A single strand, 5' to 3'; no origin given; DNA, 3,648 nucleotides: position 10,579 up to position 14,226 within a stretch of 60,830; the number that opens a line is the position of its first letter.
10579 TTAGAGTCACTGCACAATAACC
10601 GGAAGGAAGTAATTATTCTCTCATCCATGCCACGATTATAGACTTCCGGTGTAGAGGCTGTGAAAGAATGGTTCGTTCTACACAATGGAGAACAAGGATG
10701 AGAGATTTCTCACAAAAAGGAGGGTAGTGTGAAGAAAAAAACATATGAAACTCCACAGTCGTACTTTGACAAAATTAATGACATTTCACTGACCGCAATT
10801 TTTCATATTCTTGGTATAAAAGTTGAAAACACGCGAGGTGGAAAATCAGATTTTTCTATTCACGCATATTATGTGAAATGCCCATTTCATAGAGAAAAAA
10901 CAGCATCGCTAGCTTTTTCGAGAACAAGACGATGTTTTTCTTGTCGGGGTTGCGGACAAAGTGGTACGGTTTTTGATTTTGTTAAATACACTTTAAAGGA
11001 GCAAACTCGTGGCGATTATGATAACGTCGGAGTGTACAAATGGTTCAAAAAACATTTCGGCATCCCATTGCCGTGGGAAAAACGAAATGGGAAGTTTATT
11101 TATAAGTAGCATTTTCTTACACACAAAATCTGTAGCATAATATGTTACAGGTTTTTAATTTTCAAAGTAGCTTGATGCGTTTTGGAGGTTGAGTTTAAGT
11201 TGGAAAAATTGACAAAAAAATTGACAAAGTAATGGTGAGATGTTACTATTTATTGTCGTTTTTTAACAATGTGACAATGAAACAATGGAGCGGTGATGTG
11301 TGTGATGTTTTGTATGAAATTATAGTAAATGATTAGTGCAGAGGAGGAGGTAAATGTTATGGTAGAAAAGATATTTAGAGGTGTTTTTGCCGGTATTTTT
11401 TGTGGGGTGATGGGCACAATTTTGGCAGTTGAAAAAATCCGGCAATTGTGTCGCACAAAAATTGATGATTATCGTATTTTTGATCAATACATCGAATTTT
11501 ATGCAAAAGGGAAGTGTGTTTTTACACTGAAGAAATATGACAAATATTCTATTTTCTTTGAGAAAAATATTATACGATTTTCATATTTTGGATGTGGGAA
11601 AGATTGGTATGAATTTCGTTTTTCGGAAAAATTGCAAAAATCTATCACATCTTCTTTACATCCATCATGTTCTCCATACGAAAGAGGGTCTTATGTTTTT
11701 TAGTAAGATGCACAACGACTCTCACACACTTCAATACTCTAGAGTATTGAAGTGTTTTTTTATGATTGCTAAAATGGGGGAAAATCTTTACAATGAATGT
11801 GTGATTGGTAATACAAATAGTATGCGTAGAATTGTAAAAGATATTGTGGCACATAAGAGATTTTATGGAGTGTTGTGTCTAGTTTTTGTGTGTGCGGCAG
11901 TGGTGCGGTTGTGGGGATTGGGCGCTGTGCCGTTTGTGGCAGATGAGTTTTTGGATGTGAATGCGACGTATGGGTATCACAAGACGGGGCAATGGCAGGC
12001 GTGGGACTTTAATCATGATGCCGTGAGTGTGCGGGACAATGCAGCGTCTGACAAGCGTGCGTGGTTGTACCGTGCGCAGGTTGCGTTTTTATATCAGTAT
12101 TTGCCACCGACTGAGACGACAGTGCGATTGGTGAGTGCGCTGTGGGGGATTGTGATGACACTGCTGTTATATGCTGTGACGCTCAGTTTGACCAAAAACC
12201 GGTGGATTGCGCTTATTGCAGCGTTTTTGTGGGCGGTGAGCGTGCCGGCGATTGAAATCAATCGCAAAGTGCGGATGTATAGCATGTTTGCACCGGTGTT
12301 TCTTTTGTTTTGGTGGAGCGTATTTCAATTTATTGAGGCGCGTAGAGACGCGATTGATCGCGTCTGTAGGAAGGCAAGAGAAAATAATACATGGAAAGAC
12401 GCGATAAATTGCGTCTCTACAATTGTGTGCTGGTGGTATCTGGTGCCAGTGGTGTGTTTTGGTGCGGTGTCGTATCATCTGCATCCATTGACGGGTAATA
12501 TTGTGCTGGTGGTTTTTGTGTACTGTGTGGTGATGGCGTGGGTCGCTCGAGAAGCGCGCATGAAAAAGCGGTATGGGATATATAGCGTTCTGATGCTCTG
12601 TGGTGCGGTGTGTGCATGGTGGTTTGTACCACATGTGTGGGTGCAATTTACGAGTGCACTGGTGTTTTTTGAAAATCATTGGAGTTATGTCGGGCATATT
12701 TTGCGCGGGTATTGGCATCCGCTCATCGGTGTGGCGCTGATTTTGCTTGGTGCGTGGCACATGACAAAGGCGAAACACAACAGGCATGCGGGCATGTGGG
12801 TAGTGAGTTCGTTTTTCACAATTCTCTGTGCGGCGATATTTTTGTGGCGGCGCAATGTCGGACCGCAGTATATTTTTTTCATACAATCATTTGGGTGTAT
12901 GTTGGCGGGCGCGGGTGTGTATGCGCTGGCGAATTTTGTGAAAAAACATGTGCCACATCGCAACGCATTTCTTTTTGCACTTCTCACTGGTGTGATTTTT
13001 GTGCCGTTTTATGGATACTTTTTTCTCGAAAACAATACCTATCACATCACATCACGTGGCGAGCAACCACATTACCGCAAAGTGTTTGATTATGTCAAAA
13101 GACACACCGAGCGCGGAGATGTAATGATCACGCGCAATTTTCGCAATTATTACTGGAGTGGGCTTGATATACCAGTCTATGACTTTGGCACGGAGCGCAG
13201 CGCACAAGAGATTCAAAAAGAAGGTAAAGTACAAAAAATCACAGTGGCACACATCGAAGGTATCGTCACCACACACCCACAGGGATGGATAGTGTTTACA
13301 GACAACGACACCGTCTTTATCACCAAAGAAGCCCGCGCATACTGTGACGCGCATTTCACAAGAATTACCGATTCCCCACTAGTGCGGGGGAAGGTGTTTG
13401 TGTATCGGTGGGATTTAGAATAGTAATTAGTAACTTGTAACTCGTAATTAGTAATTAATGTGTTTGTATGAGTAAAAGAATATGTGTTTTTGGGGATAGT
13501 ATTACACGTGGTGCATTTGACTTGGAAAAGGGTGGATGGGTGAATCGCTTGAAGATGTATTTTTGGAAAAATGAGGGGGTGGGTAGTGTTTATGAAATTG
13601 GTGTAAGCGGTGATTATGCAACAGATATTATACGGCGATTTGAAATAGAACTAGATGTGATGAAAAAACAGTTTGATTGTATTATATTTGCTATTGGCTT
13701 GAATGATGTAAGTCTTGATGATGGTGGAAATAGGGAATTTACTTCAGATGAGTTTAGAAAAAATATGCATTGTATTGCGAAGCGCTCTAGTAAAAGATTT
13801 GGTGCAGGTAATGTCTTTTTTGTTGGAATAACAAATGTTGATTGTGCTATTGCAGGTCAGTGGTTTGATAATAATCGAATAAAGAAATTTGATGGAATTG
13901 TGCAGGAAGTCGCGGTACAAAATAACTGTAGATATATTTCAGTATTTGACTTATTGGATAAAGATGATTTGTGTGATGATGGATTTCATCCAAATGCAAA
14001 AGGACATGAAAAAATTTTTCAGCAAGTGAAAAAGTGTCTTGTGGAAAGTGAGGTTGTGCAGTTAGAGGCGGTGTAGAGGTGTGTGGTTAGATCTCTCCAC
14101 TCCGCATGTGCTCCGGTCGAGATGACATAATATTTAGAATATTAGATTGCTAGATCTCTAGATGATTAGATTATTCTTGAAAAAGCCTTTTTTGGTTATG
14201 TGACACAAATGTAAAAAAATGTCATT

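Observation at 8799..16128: Three GC-rich GT-C glycosyltransferase genes interleaved with AT-rich modules (compositional mosaic)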

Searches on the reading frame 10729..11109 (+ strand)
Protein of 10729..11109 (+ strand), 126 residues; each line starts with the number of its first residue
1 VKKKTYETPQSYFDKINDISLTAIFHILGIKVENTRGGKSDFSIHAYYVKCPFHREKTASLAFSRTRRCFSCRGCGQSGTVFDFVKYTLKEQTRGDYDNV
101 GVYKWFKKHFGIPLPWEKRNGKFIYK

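Call 4: search_protein_families(library=pfam, proteins=[window:10729-11109:+], max_evalue=0.01)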
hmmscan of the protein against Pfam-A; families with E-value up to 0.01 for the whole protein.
window:10729-11109:+ (126 aa): 1 family
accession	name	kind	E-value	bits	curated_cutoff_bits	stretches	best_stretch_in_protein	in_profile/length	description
PF01807.25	Zn_ribbon_DnaG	-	1.3e-12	47.8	24.9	1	23-88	14-73/98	CHC2 zinc finger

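Call 5: search_protein_families(library=ncbifam, proteins=[window:10729-11109:+], max_evalue=0.01)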
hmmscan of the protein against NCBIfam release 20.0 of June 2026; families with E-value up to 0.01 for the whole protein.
window:10729-11109:+ (126 aa): 1 family
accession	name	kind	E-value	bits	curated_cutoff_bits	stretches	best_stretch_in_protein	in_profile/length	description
TIGR01391.1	dnaG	equivalog_domain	1.8e-11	43.5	283.6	1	46-88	32-74/414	DNA primase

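Call 49: search_protein_families(library=phrogs, proteins=[window:10729-11109:+], max_evalue=0.01)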
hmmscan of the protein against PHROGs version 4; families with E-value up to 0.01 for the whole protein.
window:10729-11109:+ (126 aa): 7 families
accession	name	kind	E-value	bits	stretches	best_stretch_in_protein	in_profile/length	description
phrog_18097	-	DNA, RNA and nucleotide metabolism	5e-09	37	1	46-89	32-75/199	DNA primase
phrog_11992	-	unknown function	6.2e-09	37.3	1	48-86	29-65/177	-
phrog_360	-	DNA, RNA and nucleotide metabolism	1.6e-08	35.8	1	47-87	30-70/133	DNA primase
phrog_6444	-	DNA, RNA and nucleotide metabolism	3.6e-08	33.7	1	45-86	34-75/577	DNA primase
phrog_26824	-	unknown function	0.00052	19.2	1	46-86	25-69/868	-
phrog_7041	-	unknown function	0.0024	18.8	1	24-86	116-175/189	-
phrog_47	-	DNA, RNA and nucleotide metabolism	0.0033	17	1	47-90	51-97/947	DNA primase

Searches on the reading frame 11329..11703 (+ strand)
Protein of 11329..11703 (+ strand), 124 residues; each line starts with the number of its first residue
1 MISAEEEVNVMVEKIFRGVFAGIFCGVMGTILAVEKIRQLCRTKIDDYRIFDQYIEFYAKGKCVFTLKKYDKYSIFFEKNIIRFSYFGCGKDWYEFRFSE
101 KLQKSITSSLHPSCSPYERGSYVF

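Call 4: search_protein_families(library=pfam, proteins=[window:11329-11703:+], max_evalue=0.01)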
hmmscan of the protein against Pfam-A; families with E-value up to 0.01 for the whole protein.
window:11329-11703:+ (124 aa): 0 families

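Call 5: search_protein_families(library=ncbifam, proteins=[window:11329-11703:+], max_evalue=0.01)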
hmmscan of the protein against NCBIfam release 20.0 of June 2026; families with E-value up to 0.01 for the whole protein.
window:11329-11703:+ (124 aa): 0 families

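Call 49: search_protein_families(library=phrogs, proteins=[window:11329-11703:+], max_evalue=0.01)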
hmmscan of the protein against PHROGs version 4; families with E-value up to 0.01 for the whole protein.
window:11329-11703:+ (124 aa): 0 families
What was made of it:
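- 11329..11703 (+): AT-rich 124-aa ORF of unknown function, followed by a 13-bp-stem terminator-like hairpin at 11726-11755. No Pfam or PHROG hit (calls 4, 49).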

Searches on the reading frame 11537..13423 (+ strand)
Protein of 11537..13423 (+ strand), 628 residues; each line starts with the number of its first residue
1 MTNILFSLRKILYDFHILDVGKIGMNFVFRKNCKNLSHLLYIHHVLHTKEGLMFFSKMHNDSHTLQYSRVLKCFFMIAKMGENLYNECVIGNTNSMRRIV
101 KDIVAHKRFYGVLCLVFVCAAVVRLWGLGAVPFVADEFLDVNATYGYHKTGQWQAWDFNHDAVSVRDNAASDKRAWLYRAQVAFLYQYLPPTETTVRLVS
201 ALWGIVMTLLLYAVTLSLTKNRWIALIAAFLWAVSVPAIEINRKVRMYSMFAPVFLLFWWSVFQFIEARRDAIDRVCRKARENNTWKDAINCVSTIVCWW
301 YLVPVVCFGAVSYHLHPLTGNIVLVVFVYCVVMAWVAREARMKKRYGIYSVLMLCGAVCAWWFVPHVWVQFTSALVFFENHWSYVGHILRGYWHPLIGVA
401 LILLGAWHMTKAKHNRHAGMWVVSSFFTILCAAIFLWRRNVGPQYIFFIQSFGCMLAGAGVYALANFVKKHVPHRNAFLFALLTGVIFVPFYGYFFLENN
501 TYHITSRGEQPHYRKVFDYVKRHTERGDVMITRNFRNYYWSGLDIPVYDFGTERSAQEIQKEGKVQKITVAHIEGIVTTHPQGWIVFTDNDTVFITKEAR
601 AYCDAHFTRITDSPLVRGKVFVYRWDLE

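Call 4: search_protein_families(library=pfam, proteins=[window:11537-13423:+], max_evalue=0.01)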
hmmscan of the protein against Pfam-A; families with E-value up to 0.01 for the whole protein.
window:11537-13423:+ (628 aa): 2 families
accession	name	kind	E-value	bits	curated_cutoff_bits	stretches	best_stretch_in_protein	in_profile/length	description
PF13231.12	PMT_2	-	0.00023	21.9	26.1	1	190-270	18-97/160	Dolichyl-phosphate-mannose-protein mannosyltransferase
PF12698.13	ABC2_membrane_3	-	0.0051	16.4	31.6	1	419-501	213-295/347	ABC-2 family transporter protein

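Call 5: search_protein_families(library=ncbifam, proteins=[window:11537-13423:+], max_evalue=0.01)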
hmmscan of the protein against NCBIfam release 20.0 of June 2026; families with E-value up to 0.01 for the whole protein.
window:11537-13423:+ (628 aa): 1 family
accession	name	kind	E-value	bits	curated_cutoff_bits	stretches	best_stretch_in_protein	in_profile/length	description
TIGR03663.1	TIGR03663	subfamily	0.00022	20.4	126.25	1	113-271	4-146/435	flippase activity-associated protein Agl23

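Call 38: find_homologous_proteins(query=window:11822-13423:+)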
Query window:11822-13423:+ (533 aa): 283 proteins with E <= 0.001 among 8000 candidates; the best 120 are listed.
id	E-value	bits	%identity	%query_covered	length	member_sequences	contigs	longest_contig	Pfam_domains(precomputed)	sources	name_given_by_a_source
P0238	0.0e+0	1254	100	100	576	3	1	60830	-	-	-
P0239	1.3e-232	791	64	99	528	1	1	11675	-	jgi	jgi:hypothetical protein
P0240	3.6e-232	790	64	100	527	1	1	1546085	-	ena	-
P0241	1.3e-227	775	64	99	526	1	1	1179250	-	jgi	jgi:hypothetical protein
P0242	4.9e-214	730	61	99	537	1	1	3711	-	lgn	-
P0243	8.6e-212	723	61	97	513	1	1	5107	-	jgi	jgi:hypothetical protein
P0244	3.6e-207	707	58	100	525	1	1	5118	-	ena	-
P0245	2.7e-206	705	58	100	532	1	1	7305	-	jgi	-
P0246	1.9e-202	692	58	99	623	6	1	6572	-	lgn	-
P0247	3.8e-200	684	56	100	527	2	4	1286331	-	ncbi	ncbi:MAG: hypothetical protein ACKUBY_00430 [Candidatus Moraniibacteriota bacterium]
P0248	2.9e-199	681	57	99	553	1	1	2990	-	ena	-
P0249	1.4e-198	679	57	99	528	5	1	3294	-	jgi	jgi:ABC-type multidrug transport system fused ATPase/permease subunit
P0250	1.0e-197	676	56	99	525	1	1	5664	-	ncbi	-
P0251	1.1e-196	673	56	99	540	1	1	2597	-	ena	-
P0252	1.3e-196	673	57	99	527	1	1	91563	-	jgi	-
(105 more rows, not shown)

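Call 63: search_solved_structures(query=window:11822-13423:+, max_evalue=1)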
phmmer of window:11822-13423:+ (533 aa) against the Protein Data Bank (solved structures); distinct sequences matched with E-value up to 1: 0.

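Call 67: search_solved_structures(query=A1, max_evalue=1)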
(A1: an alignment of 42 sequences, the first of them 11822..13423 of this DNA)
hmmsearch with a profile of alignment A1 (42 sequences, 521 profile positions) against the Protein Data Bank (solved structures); distinct sequences matched with E-value up to 1: 1.
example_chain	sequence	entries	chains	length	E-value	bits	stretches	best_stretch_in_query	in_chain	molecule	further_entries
6p25_A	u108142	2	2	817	0.011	17.5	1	97-170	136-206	Dolichyl-phosphate-mannose--protein mannosyltransferase 1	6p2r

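Call 77: predict_structure(alignment_id=A1)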
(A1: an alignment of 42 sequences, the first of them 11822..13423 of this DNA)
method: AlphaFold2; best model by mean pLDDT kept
length: 533 residues; sequences in the alignment: 42
mean_pLDDT: 90.5   pTM: 0.89
mean pLDDT of the five models: 90.5, 90.0, 88.9, 86.8, 86.7
residues with pLDDT >= 90: 380; 70-90: 119; 50-70: 34; < 50: 0
segments of 3 or more residues with pLDDT < 50: none
pLDDT, mean of each block of 10 residues (from residue 1): 89 96 98 90 91 93 90 80 95 96 97 98 97 98 94 95 97 70 65 67 83 95 90 97 88 94 95 86 87 95 98 92 97 94 74 95 98 96 97 96 86 81 95 92 91 80 75 92 95 91 96 92 91 81
secondary structure, 60 per line:
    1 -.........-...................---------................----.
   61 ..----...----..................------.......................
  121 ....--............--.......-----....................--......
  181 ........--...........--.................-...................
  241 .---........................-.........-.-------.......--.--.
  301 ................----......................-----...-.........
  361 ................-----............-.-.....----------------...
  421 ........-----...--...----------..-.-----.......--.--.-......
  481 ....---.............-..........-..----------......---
elements in order: H2-10 H12-30 H40-55 E60-62 E67-69 H74-91 H98-124 H127-138 H141-147 H153-172 H175-188 H191-201 H204-220 H222-241 H245-268 H270-278 H288-294 H300-316 H321-341 H352-376 H382-393 H397-401 H418-428 E434-436 H461-467 H475-484 E488-493 H494-499 H502-511 E525-530

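Call 80: fold_search(model_id=the predicted structure, library=pdb)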
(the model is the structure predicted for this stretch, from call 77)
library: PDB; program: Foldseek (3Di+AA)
matches with E <= 10: 326; with E <= 0.001: 28
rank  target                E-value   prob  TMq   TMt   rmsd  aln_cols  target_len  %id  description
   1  8b6l_I                6.9e-08  1.00  0.52  0.42  10.2       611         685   10  Subtomogram average of the human Sec61-TRAP-OSTA-translocon (released 2022-12-07)
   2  6ftg_5                1.3e-07  1.00  0.50  0.43   9.0       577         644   11  Subtomogram average of OST-containing ribosome-translocon complexes from canine rough microsomal membranes (released 2018-03-21)
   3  5ezm                  1.5e-07  1.00  0.52  0.51  10.9       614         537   11  Crystal Structure of ArnT from Cupriavidus metallidurans in the apo state (released 2016-02-17)
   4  9n9j_I                1.7e-07  1.00  0.54  0.43   9.7       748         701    9  Structure of a GRP94 folding intermediate engaged with a CCDC134- and FKBP11-bound secretory translocon (released 2025-11-19)
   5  8pn9_A                2.2e-07  1.00  0.55  0.46   8.5       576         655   10  Structure of human oligosaccharyltransferase OST-A complex bound to NGI-1 (released 2024-05-08)
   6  6gxc_A                2.4e-07  1.00  0.48  0.38  10.3       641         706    9  Bacterial oligosaccharyltransferase PglB in complex with an inhibitory peptide and a reactive lipid-linked oligosaccha (released 2018-11-14)
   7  8age_A                2.7e-07  1.00  0.55  0.47  10.1       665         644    9  Structure of yeast oligosaccharylransferase complex with acceptor peptide bound (released 2022-12-07)
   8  6s7o_A                3.4e-07  1.00  0.54  0.45   9.3       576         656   10  Cryo-EM structure of human oligosaccharyltransferase complex OST-A (released 2019-12-18)
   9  7oci_F                3.6e-07  1.00  0.54  0.47  10.2       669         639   10  Cryo-EM structure of yeast Ost6p containing oligosaccharyltransferase complex (released 2022-02-16)
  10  5f15                  3.6e-07  1.00  0.50  0.49  11.3       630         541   11  Crystal Structure of ArnT from Cupriavidus metallidurans bound to Undecaprenyl phosphate (released 2016-02-17)
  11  6c26_A                5.1e-07  1.00  0.52  0.44  10.9       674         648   10  The Cryo-EM structure of a eukaryotic oligosaccharyl transferase complex (released 2018-01-31)
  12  3rce_A                5.4e-07  1.00  0.51  0.42   8.7       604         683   10  Bacterial oligosaccharyltransferase PglB (released 2011-06-15)
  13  8agc_A                7.0e-07  1.00  0.50  0.41  10.6       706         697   11  Structure of yeast oligosaccharylransferase complex with lipid-linked oligosaccharide and non-acceptor peptide bound (released 2022-12-07)
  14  6s7t_A                9.1e-07  1.00  0.50  0.40  11.0       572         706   10  Cryo-EM structure of human oligosaccharyltransferase complex OST-B (released 2019-12-18)
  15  6ezn_F                1.0e-06  1.00  0.54  0.46  10.0       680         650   10  Cryo-EM structure of the yeast oligosaccharyltransferase (OST) complex (released 2018-01-17)
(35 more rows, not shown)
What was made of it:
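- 11822..13423 (+): GT2: GC-rich GT-C-fold glycosyltransferase (533 aa). GC-rich tract 11888-13412. PMT_2 hit is sub-threshold at 21.9 bits (call 4), but the AF2 model (pLDDT 90.5) matches ArnT, STT3 and PglB at probability 1.0 (calls 77, 80).
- On GT-C fold glycosyltransferase (Pfam PMT_2, ArnT/PMT-like): The GT2 AF2 model (pLDDT 90.5, pTM 0.89) matches STT3, ArnT (5ezm), PglB and ALG9 with probability 1.0 and TM about 0.5 (calls 77, 80).
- Closest known: ArnT / PMT. Same: GT2's predicted structure matches the GT-C fold of ArnT, STT3 and PglB (call 80).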

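Call 98: find_related_loci(query=window:11822-13423:+, collection=viral_contigs, flank=5000)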
Query window:11822-13423:+ (533 aa) in viral_contigs; peptide patterns used: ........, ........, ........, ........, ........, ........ (x = any residue, [..] = any of these).
6 stretches matched a pattern, but none encodes a relative of the query by tblastn (E <= 1e-3).

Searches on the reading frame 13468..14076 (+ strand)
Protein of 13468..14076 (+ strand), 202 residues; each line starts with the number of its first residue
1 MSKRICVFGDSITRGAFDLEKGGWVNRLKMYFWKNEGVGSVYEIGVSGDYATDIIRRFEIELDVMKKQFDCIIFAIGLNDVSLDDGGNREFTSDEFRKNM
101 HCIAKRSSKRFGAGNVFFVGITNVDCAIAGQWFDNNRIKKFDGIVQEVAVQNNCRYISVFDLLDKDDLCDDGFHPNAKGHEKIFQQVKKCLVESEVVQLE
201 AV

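Call 4: search_protein_families(library=pfam, proteins=[window:13468-14076:+], max_evalue=0.01)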
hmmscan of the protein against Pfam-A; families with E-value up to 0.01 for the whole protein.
window:13468-14076:+ (202 aa): 3 families
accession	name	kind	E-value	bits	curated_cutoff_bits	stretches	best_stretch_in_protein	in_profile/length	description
PF13472.12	Lipase_GDSL_2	-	2e-18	68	32.9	1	7-181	1-177/178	GDSL-like Lipase/Acylhydrolase family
PF00657.28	Lipase_GDSL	-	3.9e-15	57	23.6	1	5-186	1-207/208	GDSL-like Lipase/Acylhydrolase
PF04311.20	DUF459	-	0.00053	19.8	27.2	1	5-167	2-157/197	Protein of unknown function (DUF459)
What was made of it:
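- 13468..14076 (+): Native AT-rich SGNH/GDSL esterase (202 aa), syntenic in relatives. Pfam Lipase_GDSL_2 at 68 bits (call 4).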

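Call 5: search_protein_families(library=ncbifam, proteins=[window:13468-14076:+], max_evalue=0.01)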
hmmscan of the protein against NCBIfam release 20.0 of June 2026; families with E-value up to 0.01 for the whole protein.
window:13468-14076:+ (202 aa): 1 family
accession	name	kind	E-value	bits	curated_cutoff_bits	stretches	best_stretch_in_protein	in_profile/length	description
NF042968.1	AcxylEst_AxeA1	equivalog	8.3e-06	24.4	700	1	31-184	310-456/459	acetylxylan esterase AxeA1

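Call 49: search_protein_families(library=phrogs, proteins=[window:13468-14076:+], max_evalue=0.01)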
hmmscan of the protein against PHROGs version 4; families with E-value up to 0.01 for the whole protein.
window:13468-14076:+ (202 aa): 8 families
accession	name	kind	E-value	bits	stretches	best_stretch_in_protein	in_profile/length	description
phrog_14008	-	unknown function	1.5e-08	35.2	1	3-188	62-230/234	-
phrog_13362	-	unknown function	8.4e-07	28.5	1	5-83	510-584/820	-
phrog_5240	-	tail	4.6e-06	26.5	0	169-191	643-665/670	tail fiber protein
phrog_11541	-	unknown function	1.6e-05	24.5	1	3-188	610-820/832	-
phrog_6102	-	moron, auxiliary metabolic gene and host takeover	0.00041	20.2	0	4-99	32-127/442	lipase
phrog_8460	-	tail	0.0036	16.6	1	5-193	292-500/780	tail fiber protein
phrog_15641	-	tail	0.0046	16.3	1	142-197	297-356/679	tail fiber protein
phrog_13015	-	head and packaging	0.0063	15.8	0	169-197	319-347/618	virion structural protein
